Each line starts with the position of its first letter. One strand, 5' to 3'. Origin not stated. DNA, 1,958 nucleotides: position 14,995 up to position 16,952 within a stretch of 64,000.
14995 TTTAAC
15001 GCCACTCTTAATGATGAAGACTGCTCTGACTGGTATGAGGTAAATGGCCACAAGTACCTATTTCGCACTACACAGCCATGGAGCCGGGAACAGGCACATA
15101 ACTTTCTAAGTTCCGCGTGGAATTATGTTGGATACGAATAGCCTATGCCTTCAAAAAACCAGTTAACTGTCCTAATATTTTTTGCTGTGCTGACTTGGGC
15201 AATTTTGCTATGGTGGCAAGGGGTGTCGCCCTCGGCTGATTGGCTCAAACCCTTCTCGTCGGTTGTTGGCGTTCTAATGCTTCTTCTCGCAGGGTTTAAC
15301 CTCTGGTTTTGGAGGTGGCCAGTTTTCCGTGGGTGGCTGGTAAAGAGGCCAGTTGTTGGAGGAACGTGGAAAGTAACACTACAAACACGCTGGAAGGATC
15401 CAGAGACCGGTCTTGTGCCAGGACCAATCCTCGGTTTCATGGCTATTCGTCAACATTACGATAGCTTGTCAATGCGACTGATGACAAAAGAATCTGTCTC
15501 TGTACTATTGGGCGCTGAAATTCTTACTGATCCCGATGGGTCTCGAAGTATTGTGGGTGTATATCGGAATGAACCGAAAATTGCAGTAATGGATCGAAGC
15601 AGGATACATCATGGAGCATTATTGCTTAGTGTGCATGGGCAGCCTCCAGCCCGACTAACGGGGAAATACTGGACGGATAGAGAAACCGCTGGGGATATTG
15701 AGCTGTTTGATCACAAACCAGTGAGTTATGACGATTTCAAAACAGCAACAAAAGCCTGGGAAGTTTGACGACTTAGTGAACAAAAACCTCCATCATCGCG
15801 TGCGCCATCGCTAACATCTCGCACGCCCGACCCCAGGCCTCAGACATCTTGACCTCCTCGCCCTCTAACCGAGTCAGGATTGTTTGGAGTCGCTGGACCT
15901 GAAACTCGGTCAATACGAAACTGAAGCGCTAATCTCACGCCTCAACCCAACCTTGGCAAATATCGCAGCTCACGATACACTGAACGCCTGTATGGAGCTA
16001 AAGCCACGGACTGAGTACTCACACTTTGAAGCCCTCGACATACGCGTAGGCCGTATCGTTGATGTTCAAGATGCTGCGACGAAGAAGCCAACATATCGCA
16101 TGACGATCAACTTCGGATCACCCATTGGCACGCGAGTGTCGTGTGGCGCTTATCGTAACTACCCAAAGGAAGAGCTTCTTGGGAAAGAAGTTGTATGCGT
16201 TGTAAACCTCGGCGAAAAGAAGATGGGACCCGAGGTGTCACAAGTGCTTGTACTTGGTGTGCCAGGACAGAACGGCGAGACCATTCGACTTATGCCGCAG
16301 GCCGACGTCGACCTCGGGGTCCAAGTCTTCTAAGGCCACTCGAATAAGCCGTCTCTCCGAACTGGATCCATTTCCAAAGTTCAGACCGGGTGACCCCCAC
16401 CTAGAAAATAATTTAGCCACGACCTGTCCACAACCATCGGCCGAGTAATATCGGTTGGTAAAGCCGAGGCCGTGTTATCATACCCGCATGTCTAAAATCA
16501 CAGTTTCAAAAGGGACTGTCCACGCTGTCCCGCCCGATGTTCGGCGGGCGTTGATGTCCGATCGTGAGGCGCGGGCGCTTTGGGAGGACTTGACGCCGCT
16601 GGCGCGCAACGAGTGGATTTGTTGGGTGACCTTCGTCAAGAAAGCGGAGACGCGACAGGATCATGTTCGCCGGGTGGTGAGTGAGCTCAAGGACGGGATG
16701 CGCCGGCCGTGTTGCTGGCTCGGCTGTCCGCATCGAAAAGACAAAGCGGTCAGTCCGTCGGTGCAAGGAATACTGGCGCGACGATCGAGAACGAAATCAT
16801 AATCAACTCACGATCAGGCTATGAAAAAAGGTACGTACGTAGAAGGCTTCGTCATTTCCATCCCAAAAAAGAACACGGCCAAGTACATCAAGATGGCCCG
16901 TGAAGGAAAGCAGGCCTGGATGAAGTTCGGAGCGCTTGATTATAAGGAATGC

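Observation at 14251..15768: Two-gene CBASS-like module (SMODS/CD-NTase plus 2-TM effector) next to tRNA-Lys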

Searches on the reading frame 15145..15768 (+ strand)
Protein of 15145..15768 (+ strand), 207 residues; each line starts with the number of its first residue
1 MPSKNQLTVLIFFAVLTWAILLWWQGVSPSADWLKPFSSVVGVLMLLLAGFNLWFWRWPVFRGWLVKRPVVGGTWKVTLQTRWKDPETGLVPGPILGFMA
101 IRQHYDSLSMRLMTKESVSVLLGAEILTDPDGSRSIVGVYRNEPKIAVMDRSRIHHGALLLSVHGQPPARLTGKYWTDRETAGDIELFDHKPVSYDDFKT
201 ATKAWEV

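Call 4: search_protein_families(library=pfam, proteins=[window:15145-15768:+], max_evalue=1)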
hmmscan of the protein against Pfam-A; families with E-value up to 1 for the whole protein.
window:15145-15768:+ (207 aa): 3 families
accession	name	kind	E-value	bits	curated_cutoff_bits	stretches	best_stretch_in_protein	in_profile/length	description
PF18153.7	Cap15_CD_rec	-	1.6e-13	51.5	31.2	1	67-187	2-120/122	Cap15, cyclic dinucleotide receptor domain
PF01146.22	Caveolin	-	0.15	12.5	25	1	36-81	68-112/133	Caveolin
PF11377.13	DUF3180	-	0.92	10.2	28.4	0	9-54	4-49/135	Protein of unknown function (DUF3180)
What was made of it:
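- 15145..15768 (+): cap15: S-2TM-beta (Cap15-family) effector, 207 aa. Pfam Cap15_CD_rec 1.6e-13, above the gathering score (call 4).
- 15343..15717 (+): C-terminal eight-stranded beta-barrel, the predicted cyclic-dinucleotide receptor domain (residues ~67-191). Pfam PF18153 covers residues 67-187 (call 4).
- On Cap15 / S-2TM-beta effector family: Pfam PF18153 at 51.5 bits, above the 31.2 threshold (call 4).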

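Call 5: search_protein_families(library=padloc, proteins=[window:15145-15768:+], max_evalue=1)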
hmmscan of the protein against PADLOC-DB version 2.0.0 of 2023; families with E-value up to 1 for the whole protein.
window:15145-15768:+ (207 aa): 16 families
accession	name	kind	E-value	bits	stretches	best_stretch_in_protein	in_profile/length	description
PDLC00694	Effector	-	3e-71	237.2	1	1-204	1-204/208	2TM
PDLC00702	Effector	-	2e-52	175.6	1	4-202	7-208/211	2TM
PDLC00673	Effector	-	2.6e-35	119.7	1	11-203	12-206/214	2TM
PDLC00704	Effector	-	6.3e-30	102.2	1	3-187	7-198/207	2TM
PDLC00703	Effector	-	1.8e-24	84.5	1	7-189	12-195/204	2TM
PDLC00708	Effector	-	1.6e-22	77.9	1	38-187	51-189/191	2TM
PDLC00714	Effector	-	1.9e-18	64.7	1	9-187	10-190/200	2TM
PDLC00705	Effector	-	1.1e-16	59.4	1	29-187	45-197/203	2TM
PDLC00686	Effector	-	9.6e-16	56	1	23-187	43-204/209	2TM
PDLC00683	Effector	-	3.4e-15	54.3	1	4-189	6-179/185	2TM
PDLC00671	Effector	-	2.4e-07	28.8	1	7-180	17-206/223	2TM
PDLC00697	Effector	-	3.4e-07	28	2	99-188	113-203/207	2TM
PDLC00682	Effector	-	4.1e-06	24.6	1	39-186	56-213/218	2TM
PDLC00679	Effector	-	6.3e-06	24.1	1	8-180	18-199/218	2TM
PDLC00669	Effector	-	6.1e-05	20.7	1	39-181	38-185/206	2TM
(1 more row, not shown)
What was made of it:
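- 15145..15768 (+): PADLOC 2TM effector PDLC00694 3e-71, residues 1-204 on profile 1-204/208 (call 5).
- PADLOC 2TM 3e-71 (call 5) and Pfam Cap15_CD_rec above threshold (call 4).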

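Call 6: search_protein_families(library=ncbifam, proteins=[window:15145-15768:+], max_evalue=1)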
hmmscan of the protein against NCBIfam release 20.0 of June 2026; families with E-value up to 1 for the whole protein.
window:15145-15768:+ (207 aa): 1 family
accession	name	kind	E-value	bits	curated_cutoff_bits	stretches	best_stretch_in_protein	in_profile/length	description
NF008585.0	PRK11548.1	equivalog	0.022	14.8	93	1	113-145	50-82/113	outer membrane protein assembly factor BamE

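Call 8: search_solved_structures(query=window:15145-15768:+, max_evalue=1, show_alignments=2)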
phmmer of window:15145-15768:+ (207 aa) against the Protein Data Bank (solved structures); distinct sequences matched with E-value up to 1: 4.
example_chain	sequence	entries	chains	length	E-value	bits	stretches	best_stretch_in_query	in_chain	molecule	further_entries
9p6q_A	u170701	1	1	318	0.095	15.4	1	90-154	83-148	Ketohexokinase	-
3niy_A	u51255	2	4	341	0.4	13.4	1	151-207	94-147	Endo-1,4-beta-xylanase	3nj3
1vbr_A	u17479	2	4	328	0.49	13.1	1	152-207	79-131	endo-1,4-beta-xylanase B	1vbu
7n34_A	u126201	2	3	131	0.92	12.2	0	73-147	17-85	Cap15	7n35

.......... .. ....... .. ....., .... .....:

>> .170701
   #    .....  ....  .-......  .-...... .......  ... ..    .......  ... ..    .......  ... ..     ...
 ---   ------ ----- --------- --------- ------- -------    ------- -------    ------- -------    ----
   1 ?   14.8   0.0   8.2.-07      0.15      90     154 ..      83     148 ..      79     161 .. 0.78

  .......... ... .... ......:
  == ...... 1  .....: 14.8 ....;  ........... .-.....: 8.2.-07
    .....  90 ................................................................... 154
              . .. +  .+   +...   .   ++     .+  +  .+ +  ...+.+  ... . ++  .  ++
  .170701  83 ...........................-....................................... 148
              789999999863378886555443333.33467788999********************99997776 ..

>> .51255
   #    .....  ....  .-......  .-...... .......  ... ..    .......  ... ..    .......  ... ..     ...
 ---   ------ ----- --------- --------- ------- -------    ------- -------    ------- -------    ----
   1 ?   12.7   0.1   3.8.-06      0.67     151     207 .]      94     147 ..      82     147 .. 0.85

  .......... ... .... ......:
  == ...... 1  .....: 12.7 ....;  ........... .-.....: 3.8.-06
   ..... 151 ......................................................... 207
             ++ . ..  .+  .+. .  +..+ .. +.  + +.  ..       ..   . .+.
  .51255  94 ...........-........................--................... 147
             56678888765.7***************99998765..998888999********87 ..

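Call 24: find_homologous_proteins(query=window:15145-15768:+, max_evalue=0.00001)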
Query window:15145-15768:+ (207 aa): 36 proteins with E <= 0.00001 among 253 candidates.
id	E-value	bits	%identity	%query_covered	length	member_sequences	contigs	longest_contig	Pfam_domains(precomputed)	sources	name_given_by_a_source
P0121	1.2e-137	475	100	100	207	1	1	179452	PF18153.8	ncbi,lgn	-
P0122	5.3e-101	355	74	100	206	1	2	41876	PF18153.8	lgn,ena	-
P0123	3.0e-98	346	72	99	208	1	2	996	PF18153.8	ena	-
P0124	1.7e-97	343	72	100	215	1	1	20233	PF18153.8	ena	-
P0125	9.6e-96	338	70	99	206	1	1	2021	PF18153.8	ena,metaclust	metaclust:\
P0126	4.2e-75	270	58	99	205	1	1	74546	PF18153.8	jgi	jgi:predicted pore-forming effector associated with SMODS systems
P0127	6.1e-75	270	57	99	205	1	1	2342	PF18153.8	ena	-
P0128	1.8e-71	258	55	97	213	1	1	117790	PF18153.8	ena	-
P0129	5.4e-67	244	53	98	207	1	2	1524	PF18153.8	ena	-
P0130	8.1e-67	243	54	97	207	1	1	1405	PF18153.8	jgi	-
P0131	9.9e-64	233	74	68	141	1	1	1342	PF18153.8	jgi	-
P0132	2.1e-63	232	51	99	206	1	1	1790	PF18153.8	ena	-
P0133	9.6e-63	230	51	100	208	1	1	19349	PF18153.8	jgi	jgi:predicted pore-forming effector associated with SMODS systems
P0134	1.0e-62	230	52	99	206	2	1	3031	PF18153.8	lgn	-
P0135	5.5e-60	221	49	97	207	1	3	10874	PF18153.8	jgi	jgi:hypothetical protein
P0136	8.6e-59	217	52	96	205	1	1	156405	PF18153.8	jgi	jgi:hypothetical protein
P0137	1.3e-58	216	49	98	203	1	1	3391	PF18153.8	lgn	-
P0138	2.1e-58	216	51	86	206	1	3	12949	PF18153.8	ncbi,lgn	-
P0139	7.2e-54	201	46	99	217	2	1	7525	PF18153.8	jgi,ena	-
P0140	1.2e-52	197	46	98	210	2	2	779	PF18153.8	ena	-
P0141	2.1e-51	193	46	98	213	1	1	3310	PF18153.8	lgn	-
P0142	5.8e-51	191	50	88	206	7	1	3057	PF18153.8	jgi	jgi:hypothetical protein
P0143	1.4e-50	190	46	96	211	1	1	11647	PF18153.8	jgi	-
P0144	1.5e-50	190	45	100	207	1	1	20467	PF18153.8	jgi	jgi:hypothetical protein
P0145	1.6e-50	190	47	95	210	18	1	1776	PF18153.8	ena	-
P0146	1.7e-50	190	45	98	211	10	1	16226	PF18153.8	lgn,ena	-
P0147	5.8e-48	181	44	90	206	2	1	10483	PF18153.8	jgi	jgi:hypothetical protein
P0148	3.6e-45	172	44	99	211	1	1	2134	PF18153.8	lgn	-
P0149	2.6e-42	163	42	99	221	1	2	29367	PF18153.8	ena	-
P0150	9.8e-41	158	40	89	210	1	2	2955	PF18153.8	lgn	-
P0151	1.4e-36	144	45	81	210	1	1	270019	PF18153.8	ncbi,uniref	ncbi:Cap15 family cyclic dinucleotide receptor domain-containing protein [Lentisalinibacter oriental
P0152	6.4e-34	135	45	80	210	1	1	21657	PF18153.8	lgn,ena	-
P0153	1.6e-33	134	42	76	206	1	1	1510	PF18153.8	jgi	jgi:hypothetical protein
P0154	1.0e-32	132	36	94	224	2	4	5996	PF18153.8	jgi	jgi:hypothetical protein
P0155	1.4e-31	128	43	80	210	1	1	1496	PF18153.8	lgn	-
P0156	1.7e-30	124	36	93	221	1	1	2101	PF18153.8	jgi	jgi:hypothetical protein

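Call 47: predict_structure(alignment_id=A2)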
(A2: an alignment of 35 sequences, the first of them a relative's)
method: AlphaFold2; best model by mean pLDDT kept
length: 207 residues; sequences in the alignment: 35
mean_pLDDT: 91.5   pTM: 0.81
mean pLDDT of the five models: 91.5, 91.0, 90.7, 88.6, 88.4
residues with pLDDT >= 90: 144; 70-90: 56; 50-70: 6; < 50: 1
segments of 3 or more residues with pLDDT < 50: none
pLDDT, mean of each block of 10 residues (from residue 1): 68 84 86 83 91 91 87 98 90 94 95 97 95 96 93 95 96 96 97 97 92
secondary structure, 60 per line:
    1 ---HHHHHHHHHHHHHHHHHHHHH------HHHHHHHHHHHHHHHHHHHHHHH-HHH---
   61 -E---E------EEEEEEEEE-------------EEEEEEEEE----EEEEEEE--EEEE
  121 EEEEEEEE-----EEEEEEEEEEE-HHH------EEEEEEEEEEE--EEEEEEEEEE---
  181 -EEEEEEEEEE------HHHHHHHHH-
elements in order: H4-24 H31-53 E73-81 E95-103 E108-114 E117-128 E134-144 E155-165 E168-177 E182-191 H198-206
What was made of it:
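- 15145..15768 (+): AF2 pLDDT 91.5 (call 47).
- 15154..15303 (+): Two N-terminal transmembrane helices (residues 4-24 and 31-53). Modelled as helices H4-24 and H31-53 (call 47).
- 15343..15717 (+): Strands span 73-191 (call 47).
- On Cap15 / S-2TM-beta effector family: Modelled helices 4-24 and 31-53 (call 47). Eight strands in the model (call 47).
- Checked: AlphaFold models them as helices 4-24 and 31-53, followed by eight beta-strands (call 47).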

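Call 50: fold_search(model_id=the predicted structure, library=pdb)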
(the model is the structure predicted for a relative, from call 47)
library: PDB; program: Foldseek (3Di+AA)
matches with E <= 10: 796; with E <= 0.001: 3
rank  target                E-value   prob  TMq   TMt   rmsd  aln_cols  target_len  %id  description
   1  7n34                  6.4e-06  1.00  0.45  0.84   2.5       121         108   23  Structure of Yersinia aleksiciae Cap15 cyclic dinucleotide receptor, crystal form 1 (released 2021-11-17)
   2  7n35_A                2.4e-05  1.00  0.45  0.85   2.8       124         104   21  Structure of Yersinia aleksiciae Cap15 cyclic dinucleotide receptor, crystal form 2 (released 2021-11-17)
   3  7n35_B                1.0e-04  1.00  0.44  0.83   2.7       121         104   22  Structure of Yersinia aleksiciae Cap15 cyclic dinucleotide receptor, crystal form 2 (released 2021-11-17)
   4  4qgw_A                3.0e-03  1.00  0.30  0.41  10.8       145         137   12  Crystal structure of the R132K:R111L:L121D mutant of Cellular Retinoic Acid Binding ProteinII complexed with a synthet (released 2015-01-28)
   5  6czj_A                5.4e-03  1.00  0.28  0.50  12.3       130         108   14  Structure of a redesigned beta barrel, b10 (released 2018-09-19)
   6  4qgv_A                5.7e-03  0.99  0.29  0.41  10.8       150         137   10  Crystal structure of the R132K:R111L mutant of Cellular Retinoic Acid Binding ProteinII complexed with a synthetic lig (released 2015-01-28)
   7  6mpk                  6.3e-03  0.99  0.30  0.41  10.4       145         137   10  Crystal Structure of the 13-cis Retinal-Bound R111K:Y134F:T54V:R132Q:P39Y:R59Y:L121E:A32Y Mutant of Human Cellular Retin (released 2019-01-09)
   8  4m7m                  6.3e-03  0.99  0.28  0.40  11.5       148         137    9  Crystal structure of the R111K:R132Q:Y134F:T54V:R59W:A32W mutant of the Cellular Retinoic Acid Binding Protein Type II i (released 2013-10-09)
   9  6nny                  6.3e-03  0.99  0.29  0.41  10.8       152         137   10  Crystal Structure of the All-Trans Retinal-Bound R111K:Y134F:T54V:R132Q:P39E:R59Y:L121E Mutant of Human Cellular Retinoi (released 2019-01-30)
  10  2jgs_B                6.7e-03  0.94  0.23  0.37  14.2       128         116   11  Circular permutant of avidin (released 2008-03-04)
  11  6xuw                  7.4e-03  0.98  0.27  0.39  11.4       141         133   12  Human myelin protein P2 mutant L27D (released 2020-04-08)
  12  1yiv                  9.1e-03  0.99  0.29  0.41  10.8       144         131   10  Structure of myelin P2 protein from Equine spinal cord (released 2005-07-26)
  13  5o1r_A                9.1e-03  0.98  0.28  0.45   8.6       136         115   12  human Fab 5H2 bound to NHBA-C3 from Neisseria meningitidis serogroup B (released 2018-05-30)
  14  2g7b                  9.6e-03  0.99  0.30  0.41  10.9       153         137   10  Crystal Structure of the R132K:R111L:L121E mutant of Cellular Retinoic Acid Binding Protein Type II In Complex With All- (released 2007-04-17)
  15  7re4_C                1.0e-02  1.00  0.34  0.30   4.9       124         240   16  Apo Hemophilin from A. baumannii (released 2021-11-17)
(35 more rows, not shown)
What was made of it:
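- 15145..15768 (+): Top PDB folds are YaCap15 7n34/7n35 (call 50).
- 15343..15717 (+): Foldseek to YaCap15: TM (target) 0.84, rmsd 2.5 A, 23% identity; the next hits are generic barrels at rmsd >10 A (call 50).
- On Cap15 / S-2TM-beta effector family: YaCap15 gives the three best PDB matches, at TM 0.83-0.85 (call 50).
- The top three folds are YaCap15 (call 50). The effector matches Pfam Cap15_CD_rec and the YaCap15 structure (calls 4, 50). The partner is a Cap15 receptor by profile and by fold (calls 4, 5, 50).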

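Call 83: search_protein_families(library=phrogs, proteins=[window:15145-15768:+], max_evalue=0.001)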
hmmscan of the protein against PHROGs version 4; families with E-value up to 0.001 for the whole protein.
window:15145-15768:+ (207 aa): 1 family
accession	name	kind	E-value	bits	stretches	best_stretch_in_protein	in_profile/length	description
phrog_23442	-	unknown function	1.1e-09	39.3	1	33-187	40-197/201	-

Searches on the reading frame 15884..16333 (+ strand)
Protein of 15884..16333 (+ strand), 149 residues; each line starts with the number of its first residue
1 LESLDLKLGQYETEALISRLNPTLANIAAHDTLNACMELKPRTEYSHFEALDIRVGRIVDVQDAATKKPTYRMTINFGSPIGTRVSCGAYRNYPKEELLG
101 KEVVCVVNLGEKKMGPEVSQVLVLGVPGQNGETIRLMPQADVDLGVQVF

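Call 18: search_protein_families(library=pfam, proteins=[window:15884-16333:+], max_evalue=0.001)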
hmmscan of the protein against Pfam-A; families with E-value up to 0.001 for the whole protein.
window:15884-16333:+ (149 aa): 1 family
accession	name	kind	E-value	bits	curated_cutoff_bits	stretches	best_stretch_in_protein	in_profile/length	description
PF01588.26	tRNA_bind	-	1.6e-13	51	27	1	53-146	1-95/96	Putative tRNA binding domain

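Call 58: search_protein_families(library=padloc, proteins=[window:15884-16333:+], max_evalue=0.001)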
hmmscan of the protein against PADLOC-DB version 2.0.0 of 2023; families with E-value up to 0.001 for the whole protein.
window:15884-16333:+ (149 aa): 0 families

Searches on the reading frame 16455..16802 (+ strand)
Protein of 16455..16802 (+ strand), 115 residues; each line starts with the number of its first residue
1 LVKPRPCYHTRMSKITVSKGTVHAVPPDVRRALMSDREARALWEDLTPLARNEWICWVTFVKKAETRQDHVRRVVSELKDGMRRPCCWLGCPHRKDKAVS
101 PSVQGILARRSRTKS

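Call 18: search_protein_families(library=pfam, proteins=[window:16455-16802:+], max_evalue=0.001)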
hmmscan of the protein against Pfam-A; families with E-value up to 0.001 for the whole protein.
window:16455-16802:+ (115 aa): 1 family
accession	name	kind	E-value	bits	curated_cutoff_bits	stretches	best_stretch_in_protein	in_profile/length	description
PF13376.11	OmdA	-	6.1e-16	58.6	25.6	1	25-81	4-60/60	Bacteriocin-protection, YdeI or OmpD-Associated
